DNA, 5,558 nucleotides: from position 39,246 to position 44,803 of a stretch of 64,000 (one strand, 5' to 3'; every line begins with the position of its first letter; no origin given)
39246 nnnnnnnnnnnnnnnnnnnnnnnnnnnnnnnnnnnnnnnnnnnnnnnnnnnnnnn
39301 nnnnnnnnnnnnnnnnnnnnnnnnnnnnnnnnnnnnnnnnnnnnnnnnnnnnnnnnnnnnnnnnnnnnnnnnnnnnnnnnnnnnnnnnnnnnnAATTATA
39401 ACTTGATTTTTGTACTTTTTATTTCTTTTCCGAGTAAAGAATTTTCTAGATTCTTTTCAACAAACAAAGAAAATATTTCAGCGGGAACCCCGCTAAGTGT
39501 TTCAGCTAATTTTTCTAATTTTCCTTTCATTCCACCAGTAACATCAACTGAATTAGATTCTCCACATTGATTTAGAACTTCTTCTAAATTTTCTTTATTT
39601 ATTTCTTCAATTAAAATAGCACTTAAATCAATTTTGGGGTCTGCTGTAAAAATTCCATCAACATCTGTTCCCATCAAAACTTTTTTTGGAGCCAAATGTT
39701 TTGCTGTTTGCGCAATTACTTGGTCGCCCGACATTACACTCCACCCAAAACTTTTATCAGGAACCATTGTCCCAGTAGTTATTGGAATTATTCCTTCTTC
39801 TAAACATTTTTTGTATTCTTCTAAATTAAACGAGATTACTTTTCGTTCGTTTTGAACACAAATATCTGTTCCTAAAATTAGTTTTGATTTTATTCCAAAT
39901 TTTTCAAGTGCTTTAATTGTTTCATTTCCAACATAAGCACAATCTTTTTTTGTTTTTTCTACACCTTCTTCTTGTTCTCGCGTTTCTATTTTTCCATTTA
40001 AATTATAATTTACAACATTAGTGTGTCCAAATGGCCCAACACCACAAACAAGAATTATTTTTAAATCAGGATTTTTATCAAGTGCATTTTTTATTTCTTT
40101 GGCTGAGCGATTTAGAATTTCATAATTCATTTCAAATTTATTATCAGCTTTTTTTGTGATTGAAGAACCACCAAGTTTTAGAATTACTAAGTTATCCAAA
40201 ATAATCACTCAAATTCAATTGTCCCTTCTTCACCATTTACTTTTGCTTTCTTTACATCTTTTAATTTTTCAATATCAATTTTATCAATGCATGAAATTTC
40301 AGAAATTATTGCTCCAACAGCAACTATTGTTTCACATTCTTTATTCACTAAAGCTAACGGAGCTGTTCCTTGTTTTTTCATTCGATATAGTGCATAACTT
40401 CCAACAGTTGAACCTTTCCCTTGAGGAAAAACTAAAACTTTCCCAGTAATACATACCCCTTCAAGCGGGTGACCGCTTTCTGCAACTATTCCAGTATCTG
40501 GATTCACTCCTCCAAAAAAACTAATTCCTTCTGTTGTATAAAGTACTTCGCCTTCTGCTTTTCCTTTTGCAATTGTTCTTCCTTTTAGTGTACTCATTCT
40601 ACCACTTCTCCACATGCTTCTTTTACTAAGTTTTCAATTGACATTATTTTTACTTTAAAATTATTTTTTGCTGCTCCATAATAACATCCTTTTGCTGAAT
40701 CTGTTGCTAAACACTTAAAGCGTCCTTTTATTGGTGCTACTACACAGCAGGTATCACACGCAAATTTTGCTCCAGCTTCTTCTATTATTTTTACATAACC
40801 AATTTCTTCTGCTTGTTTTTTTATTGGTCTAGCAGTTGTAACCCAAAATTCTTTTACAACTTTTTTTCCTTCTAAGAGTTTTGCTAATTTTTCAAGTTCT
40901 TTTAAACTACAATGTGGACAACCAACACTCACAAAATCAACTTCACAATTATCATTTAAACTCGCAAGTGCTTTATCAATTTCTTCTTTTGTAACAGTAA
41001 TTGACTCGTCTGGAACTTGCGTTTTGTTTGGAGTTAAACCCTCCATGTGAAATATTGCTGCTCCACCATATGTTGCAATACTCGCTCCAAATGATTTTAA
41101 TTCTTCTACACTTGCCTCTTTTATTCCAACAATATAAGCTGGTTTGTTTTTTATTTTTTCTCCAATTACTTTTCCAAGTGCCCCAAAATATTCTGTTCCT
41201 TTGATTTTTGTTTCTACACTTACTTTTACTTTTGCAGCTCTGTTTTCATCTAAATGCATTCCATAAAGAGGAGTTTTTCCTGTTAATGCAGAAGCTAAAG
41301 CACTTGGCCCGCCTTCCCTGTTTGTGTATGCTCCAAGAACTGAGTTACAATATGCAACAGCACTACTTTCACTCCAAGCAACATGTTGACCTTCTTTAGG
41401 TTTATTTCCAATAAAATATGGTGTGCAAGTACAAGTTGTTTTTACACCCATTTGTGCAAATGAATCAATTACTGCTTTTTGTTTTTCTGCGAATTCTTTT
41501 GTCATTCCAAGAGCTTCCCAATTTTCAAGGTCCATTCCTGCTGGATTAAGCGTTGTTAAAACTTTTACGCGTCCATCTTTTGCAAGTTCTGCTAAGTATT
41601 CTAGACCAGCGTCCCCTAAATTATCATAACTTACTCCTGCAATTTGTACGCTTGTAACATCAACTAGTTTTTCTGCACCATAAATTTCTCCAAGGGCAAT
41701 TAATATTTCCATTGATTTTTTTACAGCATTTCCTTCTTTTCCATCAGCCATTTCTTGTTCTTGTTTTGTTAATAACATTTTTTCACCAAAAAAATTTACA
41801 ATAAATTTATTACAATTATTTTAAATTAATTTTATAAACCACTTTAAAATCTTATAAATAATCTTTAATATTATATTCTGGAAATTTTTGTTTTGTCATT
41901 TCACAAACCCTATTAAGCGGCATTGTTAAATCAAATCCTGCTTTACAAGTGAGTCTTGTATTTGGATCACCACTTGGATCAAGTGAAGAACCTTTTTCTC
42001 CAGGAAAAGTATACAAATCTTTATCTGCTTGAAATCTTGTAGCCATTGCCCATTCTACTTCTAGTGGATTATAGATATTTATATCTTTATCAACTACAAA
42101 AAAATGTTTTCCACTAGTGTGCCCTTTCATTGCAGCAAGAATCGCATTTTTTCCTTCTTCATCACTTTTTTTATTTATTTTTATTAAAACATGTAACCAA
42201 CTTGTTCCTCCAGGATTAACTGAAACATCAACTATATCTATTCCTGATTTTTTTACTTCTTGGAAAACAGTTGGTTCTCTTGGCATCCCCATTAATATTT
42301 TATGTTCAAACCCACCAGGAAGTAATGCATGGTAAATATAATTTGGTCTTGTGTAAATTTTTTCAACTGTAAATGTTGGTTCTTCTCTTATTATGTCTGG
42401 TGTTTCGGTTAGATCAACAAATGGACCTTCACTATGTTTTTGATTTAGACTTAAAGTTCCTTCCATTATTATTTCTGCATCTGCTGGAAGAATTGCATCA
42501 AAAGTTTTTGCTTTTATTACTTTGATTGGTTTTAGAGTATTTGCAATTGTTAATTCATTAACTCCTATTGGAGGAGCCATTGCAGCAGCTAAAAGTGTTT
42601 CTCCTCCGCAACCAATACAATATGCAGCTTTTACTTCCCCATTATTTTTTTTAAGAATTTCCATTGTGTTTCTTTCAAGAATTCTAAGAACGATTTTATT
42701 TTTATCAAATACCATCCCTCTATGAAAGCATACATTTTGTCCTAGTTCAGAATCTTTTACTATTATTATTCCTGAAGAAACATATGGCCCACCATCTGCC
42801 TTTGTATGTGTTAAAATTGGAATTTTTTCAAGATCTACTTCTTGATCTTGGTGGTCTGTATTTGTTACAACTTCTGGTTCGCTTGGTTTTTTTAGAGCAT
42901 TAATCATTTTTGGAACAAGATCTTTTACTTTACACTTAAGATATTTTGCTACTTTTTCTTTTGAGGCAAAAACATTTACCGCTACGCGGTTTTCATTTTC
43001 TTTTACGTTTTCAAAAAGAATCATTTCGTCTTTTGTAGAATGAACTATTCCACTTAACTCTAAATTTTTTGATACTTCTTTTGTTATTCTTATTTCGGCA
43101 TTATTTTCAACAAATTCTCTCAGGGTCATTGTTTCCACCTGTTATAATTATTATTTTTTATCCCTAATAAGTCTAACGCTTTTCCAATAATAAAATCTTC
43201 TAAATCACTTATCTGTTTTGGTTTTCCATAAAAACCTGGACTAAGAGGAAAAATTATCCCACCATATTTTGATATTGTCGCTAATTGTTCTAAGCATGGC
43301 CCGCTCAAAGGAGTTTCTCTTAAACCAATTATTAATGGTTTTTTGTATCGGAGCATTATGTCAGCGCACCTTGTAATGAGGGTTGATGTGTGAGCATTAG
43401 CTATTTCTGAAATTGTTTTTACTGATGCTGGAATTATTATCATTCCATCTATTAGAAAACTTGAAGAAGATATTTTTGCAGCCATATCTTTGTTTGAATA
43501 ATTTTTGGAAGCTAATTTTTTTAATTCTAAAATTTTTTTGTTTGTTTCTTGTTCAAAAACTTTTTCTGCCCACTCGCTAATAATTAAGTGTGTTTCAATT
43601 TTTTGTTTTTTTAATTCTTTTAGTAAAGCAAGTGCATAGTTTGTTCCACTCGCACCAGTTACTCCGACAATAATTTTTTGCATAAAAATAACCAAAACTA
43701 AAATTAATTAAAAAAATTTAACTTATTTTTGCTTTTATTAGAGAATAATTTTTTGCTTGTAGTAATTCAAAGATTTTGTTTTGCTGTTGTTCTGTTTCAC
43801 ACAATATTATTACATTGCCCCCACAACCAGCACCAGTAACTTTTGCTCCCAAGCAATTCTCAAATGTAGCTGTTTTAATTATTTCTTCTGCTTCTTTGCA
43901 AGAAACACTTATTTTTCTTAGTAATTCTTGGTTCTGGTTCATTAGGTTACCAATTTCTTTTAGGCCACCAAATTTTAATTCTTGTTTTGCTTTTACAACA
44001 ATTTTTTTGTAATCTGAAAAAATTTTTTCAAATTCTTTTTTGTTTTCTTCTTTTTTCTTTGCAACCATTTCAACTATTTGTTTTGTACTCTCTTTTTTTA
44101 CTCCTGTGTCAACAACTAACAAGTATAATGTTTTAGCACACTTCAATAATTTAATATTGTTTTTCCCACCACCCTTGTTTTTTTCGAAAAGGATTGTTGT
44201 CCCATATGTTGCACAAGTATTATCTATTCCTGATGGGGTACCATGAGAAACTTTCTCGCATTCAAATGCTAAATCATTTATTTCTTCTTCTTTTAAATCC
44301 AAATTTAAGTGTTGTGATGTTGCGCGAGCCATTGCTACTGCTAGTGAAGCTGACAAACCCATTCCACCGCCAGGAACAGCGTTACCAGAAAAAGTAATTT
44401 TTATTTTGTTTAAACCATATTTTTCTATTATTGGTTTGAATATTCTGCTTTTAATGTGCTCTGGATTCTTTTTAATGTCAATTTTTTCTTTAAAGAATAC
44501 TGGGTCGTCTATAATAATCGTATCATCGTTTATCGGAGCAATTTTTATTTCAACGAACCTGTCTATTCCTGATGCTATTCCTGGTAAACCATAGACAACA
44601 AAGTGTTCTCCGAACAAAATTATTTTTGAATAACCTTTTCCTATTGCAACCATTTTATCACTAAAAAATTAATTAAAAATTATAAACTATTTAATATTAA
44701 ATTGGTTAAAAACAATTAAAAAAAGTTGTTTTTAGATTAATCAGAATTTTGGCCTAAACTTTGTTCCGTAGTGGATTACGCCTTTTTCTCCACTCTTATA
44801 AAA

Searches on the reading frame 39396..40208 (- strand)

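Call 50: search_protein_families(library=ncbifam, proteins=[window:39396-40208:-], max_evalue=1e-8)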
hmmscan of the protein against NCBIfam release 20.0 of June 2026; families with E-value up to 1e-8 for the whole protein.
window:39396-40208:- (270 aa): 3 families
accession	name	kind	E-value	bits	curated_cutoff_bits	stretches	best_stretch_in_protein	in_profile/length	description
NF040647.1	IPPK_Arch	equivalog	5.2e-51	173.4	120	1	8-268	1-259/259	isopentenyl phosphate kinase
TIGR02075.1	pyrH_bact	equivalog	1.5e-12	47.7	243.9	1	8-206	4-183/233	UMP kinase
TIGR02076.1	pyrH_arch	equivalog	2e-10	40.7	158.05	0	121-224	86-185/222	UMP kinase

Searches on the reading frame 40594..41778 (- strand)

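Call 20: search_protein_families(library=ncbifam, proteins=[window:40594-41778:-], max_evalue=0.00001)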
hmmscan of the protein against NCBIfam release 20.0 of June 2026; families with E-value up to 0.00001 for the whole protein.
window:40594-41778:- (394 aa): 1 family
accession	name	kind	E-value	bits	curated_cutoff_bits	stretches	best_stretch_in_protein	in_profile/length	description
NF051439.1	C3LHypDHLhpIPSEAE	equivalog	6.6e-84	282.3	700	1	3-390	146-545/555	cis-3-hydroxy-L-proline dehydratase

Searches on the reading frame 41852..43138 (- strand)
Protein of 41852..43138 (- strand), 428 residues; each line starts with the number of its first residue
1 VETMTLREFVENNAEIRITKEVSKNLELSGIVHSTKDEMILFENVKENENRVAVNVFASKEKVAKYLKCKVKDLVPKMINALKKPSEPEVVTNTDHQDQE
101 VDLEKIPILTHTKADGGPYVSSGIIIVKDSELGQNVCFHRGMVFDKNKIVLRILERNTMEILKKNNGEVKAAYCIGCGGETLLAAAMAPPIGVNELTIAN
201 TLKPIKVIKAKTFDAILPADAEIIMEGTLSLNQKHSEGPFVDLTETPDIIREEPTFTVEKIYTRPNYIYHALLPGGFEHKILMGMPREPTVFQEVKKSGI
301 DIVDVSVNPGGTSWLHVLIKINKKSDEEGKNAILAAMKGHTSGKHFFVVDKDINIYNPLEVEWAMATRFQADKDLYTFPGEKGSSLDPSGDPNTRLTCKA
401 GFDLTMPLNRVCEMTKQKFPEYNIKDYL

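Call 20: search_protein_families(library=ncbifam, proteins=[window:41852-43138:-], max_evalue=0.00001)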
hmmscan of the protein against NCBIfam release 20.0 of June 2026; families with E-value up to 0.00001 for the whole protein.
window:41852-43138:- (428 aa): 7 families
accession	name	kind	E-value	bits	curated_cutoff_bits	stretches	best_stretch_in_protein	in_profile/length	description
TIGR00148.1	TIGR00148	subfamily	5.4e-95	318.6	244.85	1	12-407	11-438/438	UbiD family decarboxylase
NF041204.1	VdcC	exception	2.7e-50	171.1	650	1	10-421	12-454/467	non-oxidative hydroxyarylic acid decarboxylases subunit C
TIGR03701.1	mena_SCO4490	equivalog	5.5e-41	140.7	495.9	2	96-381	122-417/433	menaquinone biosynthesis decarboxylase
NF008175.0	PRK10922.1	equivalog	5.8e-32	110.8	788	1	96-405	135-456/497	4-hydroxy-3-polyprenylbenzoate decarboxylase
TIGR02724.1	phenyl_P_beta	equivalog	7.7e-21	74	468.95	1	4-395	1-428/472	phenylphosphate carboxylase subunit beta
TIGR02723.1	phenyl_P_alpha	equivalog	4.6e-18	65.1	564.6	1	65-395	93-430/485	phenylphosphate carboxylase subunit alpha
NF041219.1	BagN_FevL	exception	5e-14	51.7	1000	1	98-370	140-433/502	bagremycin/ferroverdin biosynthesis UbiD family decarboxylase BagN/FevL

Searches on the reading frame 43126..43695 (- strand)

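Call 50: search_protein_families(library=ncbifam, proteins=[window:43126-43695:-], max_evalue=1e-8)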
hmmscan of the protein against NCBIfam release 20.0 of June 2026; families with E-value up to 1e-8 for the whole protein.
window:43126-43695:- (189 aa): 4 families
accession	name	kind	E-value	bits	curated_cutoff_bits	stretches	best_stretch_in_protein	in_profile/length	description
NF004685.0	PRK06029.1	subfamily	4.3e-61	206.3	188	1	5-188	1-185/187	UbiX family flavin prenyltransferase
NF041206.1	VdcB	exception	2e-58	197.1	290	1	7-188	1-183/184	non-oxidative hydroxyarylic acid decarboxylases subunit B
TIGR00421.1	ubiX_pad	subfamily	4.6e-58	195.9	108.9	1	7-187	1-181/181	UbiX family flavin prenyltransferase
NF041218.1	BagM_FevK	exception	6.1e-43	146.7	420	1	7-188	2-184/215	bagremycin/ferroverdin biosynthesis UbiX family decarboxylase BagM/FevK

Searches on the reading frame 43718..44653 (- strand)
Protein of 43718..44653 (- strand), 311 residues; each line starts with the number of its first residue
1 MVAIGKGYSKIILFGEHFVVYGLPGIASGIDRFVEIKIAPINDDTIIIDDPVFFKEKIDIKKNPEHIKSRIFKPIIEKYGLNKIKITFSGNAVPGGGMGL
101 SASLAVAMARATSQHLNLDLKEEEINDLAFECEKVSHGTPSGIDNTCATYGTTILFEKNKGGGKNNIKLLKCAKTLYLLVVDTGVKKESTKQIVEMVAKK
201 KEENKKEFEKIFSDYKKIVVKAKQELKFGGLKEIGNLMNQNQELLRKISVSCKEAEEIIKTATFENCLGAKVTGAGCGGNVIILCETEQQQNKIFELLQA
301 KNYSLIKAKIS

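Call 20: search_protein_families(library=ncbifam, proteins=[window:43718-44653:-], max_evalue=0.00001)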
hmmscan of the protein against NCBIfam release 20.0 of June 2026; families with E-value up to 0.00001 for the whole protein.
window:43718-44653:- (311 aa): 11 families
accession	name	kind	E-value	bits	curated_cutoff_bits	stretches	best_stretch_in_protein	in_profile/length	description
TIGR00549.1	mevalon_kin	equivalog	1.3e-64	218.4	163.05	1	9-284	3-276/276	mevalonate kinase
NF003036.0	PRK03926.1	equivalog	5.2e-47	160.4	403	1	9-292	8-274/302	mevalonate kinase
NF003006.0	PRK03817.1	equivalog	9e-24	84.1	443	2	186-300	213-327/352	galactokinase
NF049969.1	GlMnHpPKinHddA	equivalog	2e-13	50.5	600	1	56-299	75-318/338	D-glycero-D-manno-heptose 7-phosphate kinase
NF003705.0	PRK05322.1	equivalog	9.3e-12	44.4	385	1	202-292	265-356/388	galactokinase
NF002288.1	PRK01212.1-4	equivalog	5e-11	42.2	194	1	72-300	64-280/303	homoserine kinase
TIGR00131.1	gal_kin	equivalog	2.9e-10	39.6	226.65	1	205-293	269-357/388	galactokinase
NF003472.0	PRK05101.1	equivalog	1.2e-09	37.6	499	0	185-291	242-350/382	galactokinase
TIGR01220.1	Pmev_kin_Gr_pos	equivalog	1.8e-09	37.1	165.7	0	166-296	206-340/358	phosphomevalonate kinase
NF009948.0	PRK13412.1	equivalog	2.6e-07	28.7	721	1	84-301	727-951/974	bifunctional fucokinase/fucose-1-phosphate guanylyltransferase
NF001816.0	PRK00555.1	equivalog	2.6e-06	26.6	509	0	187-292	226-331/363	galactokinase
